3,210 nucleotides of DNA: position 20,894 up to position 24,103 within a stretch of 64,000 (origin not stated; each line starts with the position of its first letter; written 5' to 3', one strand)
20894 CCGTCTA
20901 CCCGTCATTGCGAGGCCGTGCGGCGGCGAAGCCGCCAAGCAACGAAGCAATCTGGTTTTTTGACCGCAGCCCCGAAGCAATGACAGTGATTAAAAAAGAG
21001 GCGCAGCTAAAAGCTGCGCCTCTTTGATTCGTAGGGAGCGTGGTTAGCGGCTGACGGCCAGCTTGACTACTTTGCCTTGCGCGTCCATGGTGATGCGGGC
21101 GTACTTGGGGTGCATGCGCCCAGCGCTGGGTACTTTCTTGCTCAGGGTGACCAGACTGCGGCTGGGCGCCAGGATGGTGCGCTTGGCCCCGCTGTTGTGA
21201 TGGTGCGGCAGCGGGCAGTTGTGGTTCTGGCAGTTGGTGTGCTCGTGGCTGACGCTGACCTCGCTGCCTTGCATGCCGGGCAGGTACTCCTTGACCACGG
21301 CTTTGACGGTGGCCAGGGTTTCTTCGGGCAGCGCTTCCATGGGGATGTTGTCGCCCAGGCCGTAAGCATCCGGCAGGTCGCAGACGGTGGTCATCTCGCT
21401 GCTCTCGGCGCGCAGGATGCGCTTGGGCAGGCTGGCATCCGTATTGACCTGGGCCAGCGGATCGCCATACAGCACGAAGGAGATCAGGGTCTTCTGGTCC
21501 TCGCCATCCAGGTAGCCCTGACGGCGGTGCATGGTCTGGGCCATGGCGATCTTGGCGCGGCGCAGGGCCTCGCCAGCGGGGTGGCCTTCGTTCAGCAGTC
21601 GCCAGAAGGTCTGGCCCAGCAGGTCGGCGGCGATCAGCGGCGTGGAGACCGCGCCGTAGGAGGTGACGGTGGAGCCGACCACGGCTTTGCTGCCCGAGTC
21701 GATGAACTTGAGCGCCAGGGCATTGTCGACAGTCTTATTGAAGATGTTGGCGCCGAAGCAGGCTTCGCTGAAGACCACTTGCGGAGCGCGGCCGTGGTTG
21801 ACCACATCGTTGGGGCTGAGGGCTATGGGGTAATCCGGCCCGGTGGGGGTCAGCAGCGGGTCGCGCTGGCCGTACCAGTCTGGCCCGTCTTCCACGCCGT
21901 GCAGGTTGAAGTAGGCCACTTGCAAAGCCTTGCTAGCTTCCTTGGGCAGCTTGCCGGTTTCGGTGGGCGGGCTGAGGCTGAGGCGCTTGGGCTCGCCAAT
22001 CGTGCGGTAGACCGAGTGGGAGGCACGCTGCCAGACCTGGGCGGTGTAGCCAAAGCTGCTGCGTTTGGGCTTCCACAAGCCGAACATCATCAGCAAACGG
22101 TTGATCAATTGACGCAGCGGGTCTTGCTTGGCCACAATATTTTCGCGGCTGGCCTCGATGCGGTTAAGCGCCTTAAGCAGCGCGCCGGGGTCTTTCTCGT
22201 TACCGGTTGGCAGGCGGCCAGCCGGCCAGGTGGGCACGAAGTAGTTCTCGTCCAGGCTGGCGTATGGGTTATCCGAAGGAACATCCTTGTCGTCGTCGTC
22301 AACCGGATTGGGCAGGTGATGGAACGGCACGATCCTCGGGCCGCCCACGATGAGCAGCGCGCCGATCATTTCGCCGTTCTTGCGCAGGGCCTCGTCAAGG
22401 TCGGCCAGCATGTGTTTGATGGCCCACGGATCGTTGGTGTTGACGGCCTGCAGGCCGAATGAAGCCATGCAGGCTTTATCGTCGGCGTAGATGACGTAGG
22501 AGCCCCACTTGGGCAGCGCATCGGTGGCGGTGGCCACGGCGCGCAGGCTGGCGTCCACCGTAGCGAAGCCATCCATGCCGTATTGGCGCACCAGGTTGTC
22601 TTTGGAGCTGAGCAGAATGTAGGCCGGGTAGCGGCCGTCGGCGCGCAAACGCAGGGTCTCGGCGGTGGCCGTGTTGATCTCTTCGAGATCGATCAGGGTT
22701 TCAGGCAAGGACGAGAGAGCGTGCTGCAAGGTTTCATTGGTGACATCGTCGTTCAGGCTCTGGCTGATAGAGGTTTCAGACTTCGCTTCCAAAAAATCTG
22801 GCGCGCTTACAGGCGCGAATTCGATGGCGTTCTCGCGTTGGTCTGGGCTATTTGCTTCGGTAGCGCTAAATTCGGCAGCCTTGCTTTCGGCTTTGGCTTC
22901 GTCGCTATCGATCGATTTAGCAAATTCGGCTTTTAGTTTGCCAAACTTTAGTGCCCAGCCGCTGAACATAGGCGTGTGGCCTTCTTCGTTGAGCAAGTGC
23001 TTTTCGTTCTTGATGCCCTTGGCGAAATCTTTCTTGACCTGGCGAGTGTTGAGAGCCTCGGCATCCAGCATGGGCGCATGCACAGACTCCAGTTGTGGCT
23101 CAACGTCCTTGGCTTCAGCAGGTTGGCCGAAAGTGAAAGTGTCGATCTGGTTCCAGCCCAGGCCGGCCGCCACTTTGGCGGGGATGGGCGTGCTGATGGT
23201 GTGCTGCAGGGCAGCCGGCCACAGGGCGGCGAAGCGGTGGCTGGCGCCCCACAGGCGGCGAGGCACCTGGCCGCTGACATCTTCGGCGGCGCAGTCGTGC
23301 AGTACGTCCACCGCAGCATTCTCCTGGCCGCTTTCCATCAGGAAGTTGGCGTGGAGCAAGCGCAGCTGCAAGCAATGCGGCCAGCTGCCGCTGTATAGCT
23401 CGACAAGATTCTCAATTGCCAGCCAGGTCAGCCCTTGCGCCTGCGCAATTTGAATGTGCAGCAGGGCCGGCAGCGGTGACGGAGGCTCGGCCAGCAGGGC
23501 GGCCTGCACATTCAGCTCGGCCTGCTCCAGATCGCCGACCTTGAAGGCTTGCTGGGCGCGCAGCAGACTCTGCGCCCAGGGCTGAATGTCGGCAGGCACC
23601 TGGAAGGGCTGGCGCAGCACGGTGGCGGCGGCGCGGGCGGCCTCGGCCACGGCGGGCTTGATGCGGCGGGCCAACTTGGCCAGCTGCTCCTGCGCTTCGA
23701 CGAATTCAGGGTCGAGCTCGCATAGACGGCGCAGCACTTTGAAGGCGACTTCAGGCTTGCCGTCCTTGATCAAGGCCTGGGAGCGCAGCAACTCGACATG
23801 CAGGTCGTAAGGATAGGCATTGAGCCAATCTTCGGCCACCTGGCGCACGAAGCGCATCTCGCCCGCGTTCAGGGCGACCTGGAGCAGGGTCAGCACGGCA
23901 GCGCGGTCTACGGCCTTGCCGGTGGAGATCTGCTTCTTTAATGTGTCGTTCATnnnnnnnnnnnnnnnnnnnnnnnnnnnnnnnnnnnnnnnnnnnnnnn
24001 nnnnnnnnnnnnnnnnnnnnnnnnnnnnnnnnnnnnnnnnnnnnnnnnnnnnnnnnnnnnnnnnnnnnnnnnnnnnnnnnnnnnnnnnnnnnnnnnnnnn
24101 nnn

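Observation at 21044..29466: Cytoplasmic three-gene operon: small membrane protein, 1,708-aa all-TPR protein and a TPR-fused gingipain-like (C25) cysteine peptidase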

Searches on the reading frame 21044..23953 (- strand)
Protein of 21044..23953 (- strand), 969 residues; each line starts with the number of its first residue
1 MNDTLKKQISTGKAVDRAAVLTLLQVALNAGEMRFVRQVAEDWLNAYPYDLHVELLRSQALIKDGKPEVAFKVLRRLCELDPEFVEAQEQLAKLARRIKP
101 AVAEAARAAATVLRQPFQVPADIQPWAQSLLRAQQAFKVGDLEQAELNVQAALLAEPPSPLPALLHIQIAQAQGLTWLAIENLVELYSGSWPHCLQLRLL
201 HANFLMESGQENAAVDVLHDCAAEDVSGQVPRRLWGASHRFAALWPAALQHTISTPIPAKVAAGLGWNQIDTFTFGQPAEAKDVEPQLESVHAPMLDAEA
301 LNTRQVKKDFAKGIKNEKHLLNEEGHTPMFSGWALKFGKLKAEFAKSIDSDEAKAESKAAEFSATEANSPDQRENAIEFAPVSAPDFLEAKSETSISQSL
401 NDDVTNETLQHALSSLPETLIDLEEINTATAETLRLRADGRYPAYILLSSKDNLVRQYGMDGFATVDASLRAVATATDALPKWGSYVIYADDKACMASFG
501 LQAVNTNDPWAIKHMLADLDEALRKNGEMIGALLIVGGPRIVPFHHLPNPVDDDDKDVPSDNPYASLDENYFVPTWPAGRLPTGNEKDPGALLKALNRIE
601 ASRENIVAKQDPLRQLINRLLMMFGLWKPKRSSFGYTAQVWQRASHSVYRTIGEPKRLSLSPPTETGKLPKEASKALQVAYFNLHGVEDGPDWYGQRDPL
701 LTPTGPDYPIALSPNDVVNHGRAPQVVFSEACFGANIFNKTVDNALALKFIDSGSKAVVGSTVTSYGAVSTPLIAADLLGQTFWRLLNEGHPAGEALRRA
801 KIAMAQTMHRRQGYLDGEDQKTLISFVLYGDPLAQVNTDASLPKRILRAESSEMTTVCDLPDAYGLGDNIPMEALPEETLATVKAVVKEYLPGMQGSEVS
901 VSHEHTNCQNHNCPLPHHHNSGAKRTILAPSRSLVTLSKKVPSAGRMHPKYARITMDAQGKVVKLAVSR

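Call 6: search_protein_families(library=pfam, proteins=[window:21044-23953:-], max_evalue=0.1)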
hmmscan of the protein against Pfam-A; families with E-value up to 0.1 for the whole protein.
window:21044-23953:- (969 aa): 3 families
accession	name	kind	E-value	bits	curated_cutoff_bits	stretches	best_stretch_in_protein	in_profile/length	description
PF13428.12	TPR_14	-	2e-06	28.4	23.5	1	55-94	5-44/44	Tetratricopeptide repeat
PF12770.12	CHAT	-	0.012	15.5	24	1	745-811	213-273/289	CHAT domain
PF07719.23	TPR_2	-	0.019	15.5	27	0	57-83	7-33/34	Tetratricopeptide repeat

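Call 7: search_protein_families(library=ncbifam, proteins=[window:21044-23953:-], max_evalue=0.1)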
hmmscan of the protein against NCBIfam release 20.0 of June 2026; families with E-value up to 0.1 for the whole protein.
window:21044-23953:- (969 aa): 1 family
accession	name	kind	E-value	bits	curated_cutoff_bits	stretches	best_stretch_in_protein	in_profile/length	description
TIGR02917.1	PEP_TPR_lipo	equivalog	1.1e-06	26.9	312.2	1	19-223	161-357/899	XrtA/PEP-CTERM system TPR-repeat protein PrsT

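Call 8: find_homologous_proteins(query=window:21044-23953:-)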
Query window:21044-23953:- (969 aa): 55 proteins with E <= 0.001 among 8000 candidates.
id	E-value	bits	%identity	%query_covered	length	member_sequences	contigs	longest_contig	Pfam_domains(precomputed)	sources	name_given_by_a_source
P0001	0.0e+0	2151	97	100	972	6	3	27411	PF13428.13,PF01364.25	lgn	-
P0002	0.0e+0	2009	87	100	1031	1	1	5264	PF13428.13,PF01364.25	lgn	-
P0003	0.0e+0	1929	82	100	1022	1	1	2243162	PF13428.13,PF01364.25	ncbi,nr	ncbi:MAG: hypothetical protein KIT08_10555 [Anaerolineales bacterium]|nr:MAG: hypothetical protein K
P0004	0.0e+0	1913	83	100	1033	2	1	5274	PF13428.13,PF01364.25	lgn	-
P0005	0.0e+0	1872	78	100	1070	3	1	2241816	PF01364.25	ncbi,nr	ncbi:MAG: hypothetical protein KF701_07885 [Anaerolineales bacterium]|nr:MAG: hypothetical protein K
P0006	0.0e+0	1801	81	100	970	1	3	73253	PF13428.13,PF01364.25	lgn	-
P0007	0.0e+0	1778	81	100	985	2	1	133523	PF13428.13,PF01364.25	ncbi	-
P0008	0.0e+0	1682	77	100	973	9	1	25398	PF13428.13,PF01364.25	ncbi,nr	ncbi:MAG: hypothetical protein KF828_01910 [Anaerolineales bacterium]|nr:hypothetical protein [Anaer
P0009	0.0e+0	1422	68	100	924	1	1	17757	PF13428.13,PF01364.25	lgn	-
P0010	0.0e+0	1356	73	58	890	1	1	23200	PF01364.25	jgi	-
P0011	0.0e+0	1345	64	100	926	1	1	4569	PF01364.25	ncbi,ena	-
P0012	0.0e+0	1344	73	58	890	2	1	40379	PF01364.25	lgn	-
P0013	0.0e+0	1328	64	100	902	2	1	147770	PF01364.25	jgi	jgi:hypothetical protein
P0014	0.0e+0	1270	70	58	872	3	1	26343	PF01364.25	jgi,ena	-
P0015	0.0e+0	1240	70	57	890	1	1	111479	PF01364.25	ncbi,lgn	ncbi:MAG: C25 family cysteine peptidase [Anaerolineales bacterium]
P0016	0.0e+0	1234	68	57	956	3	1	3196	PF01364.25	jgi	jgi:tetratricopeptide (TPR) repeat protein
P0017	0.0e+0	1233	70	57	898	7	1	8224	PF01364.25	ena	-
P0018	0.0e+0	1230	69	57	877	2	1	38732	PF14559.13,PF01364.25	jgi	jgi:tetratricopeptide (TPR) repeat protein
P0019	0.0e+0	1227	67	58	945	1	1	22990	PF01364.25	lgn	-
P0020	0.0e+0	1226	59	100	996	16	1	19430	PF01364.25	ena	-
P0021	0.0e+0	1226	59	100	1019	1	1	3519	PF01364.25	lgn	-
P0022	0.0e+0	1225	59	100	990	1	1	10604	PF01364.25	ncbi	-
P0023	0.0e+0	1219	59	100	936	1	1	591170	PF01364.25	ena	-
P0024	0.0e+0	1216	69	57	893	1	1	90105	PF01364.25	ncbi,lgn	ncbi:MAG: C25 family cysteine peptidase [Anaerolineales bacterium]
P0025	0.0e+0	1215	69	57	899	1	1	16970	PF01364.25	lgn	-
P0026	0.0e+0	1214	68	57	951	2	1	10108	PF01364.25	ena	-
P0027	0.0e+0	1213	68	58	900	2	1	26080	PF01364.25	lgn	-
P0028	0.0e+0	1212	67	57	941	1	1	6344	PF01364.25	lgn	-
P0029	0.0e+0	1211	59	100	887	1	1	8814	PF01364.25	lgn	-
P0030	0.0e+0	1210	59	100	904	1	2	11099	PF01364.25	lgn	-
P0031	0.0e+0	1206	58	100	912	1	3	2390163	PF01364.25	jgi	jgi:tetratricopeptide (TPR) repeat protein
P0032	0.0e+0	1204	58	100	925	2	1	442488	PF01364.25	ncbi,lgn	ncbi:MAG: C25 family cysteine peptidase [Anaerolineales bacterium]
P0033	0.0e+0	1202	59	100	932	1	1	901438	PF01364.25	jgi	jgi:tetratricopeptide (TPR) repeat protein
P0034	0.0e+0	1199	68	57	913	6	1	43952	PF01364.25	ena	-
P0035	0.0e+0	1199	58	100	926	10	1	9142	PF01364.25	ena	-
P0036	0.0e+0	1198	58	100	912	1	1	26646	PF01364.25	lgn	-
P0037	0.0e+0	1194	68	58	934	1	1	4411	PF01364.25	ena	-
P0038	0.0e+0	1193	58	100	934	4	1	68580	PF01364.25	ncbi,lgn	-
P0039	0.0e+0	1186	62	63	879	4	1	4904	PF01364.25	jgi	jgi:tetratricopeptide (TPR) repeat protein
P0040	0.0e+0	1185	65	59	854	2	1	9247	PF01364.25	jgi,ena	-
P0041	0.0e+0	1180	62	63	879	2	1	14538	PF13428.13,PF01364.25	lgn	-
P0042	0.0e+0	1179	66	57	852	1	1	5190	PF01364.25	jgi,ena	-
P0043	0.0e+0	1175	67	57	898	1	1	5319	PF01364.25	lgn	-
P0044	0.0e+0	1172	67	58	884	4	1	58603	PF01364.25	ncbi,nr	ncbi:MAG: hypothetical protein KIS80_07755 [Anaerolineales bacterium]|nr:hypothetical protein [Anaer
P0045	0.0e+0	1168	65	57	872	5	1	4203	PF01364.25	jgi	jgi:tetratricopeptide (TPR) repeat protein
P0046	0.0e+0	1151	63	61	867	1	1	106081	PF01364.25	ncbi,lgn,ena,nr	ncbi:MAG: hypothetical protein DWG76_01485 [Chloroflexi bacterium]|nr:hypothetical protein [Chlorofl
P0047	0.0e+0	1146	66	57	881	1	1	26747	PF01364.25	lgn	-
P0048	0.0e+0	1145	64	57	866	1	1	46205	PF01364.25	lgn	-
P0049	0.0e+0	1144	64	57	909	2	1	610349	PF01364.25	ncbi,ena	-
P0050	0.0e+0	1144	64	60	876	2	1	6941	PF13428.13,PF01364.25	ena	-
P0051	0.0e+0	1144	64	58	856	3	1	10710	PF01364.25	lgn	-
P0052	0.0e+0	1141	63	60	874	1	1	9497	PF01364.25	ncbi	ncbi:MAG: hypothetical protein ACRDFQ_03935 [Anaerolineales bacterium]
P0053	9.2e-297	1005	66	45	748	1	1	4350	PF14559.13,PF13428.13,PF01364.25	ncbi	-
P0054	1.8e-178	614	44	55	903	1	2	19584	PF01364.25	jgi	jgi:tetratricopeptide (TPR) repeat protein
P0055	4.4e-53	199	34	40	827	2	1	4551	PF01364.25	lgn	-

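Call 9: search_solved_structures(query=window:21044-23953:-, max_evalue=10, show_alignments=3)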
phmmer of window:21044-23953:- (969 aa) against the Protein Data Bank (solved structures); distinct sequences matched with E-value up to 10: 2.
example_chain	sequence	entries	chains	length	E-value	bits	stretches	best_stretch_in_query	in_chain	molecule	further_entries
5fzr_A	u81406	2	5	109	0.079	14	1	60-97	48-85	DESIGNED TPR PROTEIN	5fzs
5fzq_A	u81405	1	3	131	0.15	13.1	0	60-97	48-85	DESIGNED TPR PROTEIN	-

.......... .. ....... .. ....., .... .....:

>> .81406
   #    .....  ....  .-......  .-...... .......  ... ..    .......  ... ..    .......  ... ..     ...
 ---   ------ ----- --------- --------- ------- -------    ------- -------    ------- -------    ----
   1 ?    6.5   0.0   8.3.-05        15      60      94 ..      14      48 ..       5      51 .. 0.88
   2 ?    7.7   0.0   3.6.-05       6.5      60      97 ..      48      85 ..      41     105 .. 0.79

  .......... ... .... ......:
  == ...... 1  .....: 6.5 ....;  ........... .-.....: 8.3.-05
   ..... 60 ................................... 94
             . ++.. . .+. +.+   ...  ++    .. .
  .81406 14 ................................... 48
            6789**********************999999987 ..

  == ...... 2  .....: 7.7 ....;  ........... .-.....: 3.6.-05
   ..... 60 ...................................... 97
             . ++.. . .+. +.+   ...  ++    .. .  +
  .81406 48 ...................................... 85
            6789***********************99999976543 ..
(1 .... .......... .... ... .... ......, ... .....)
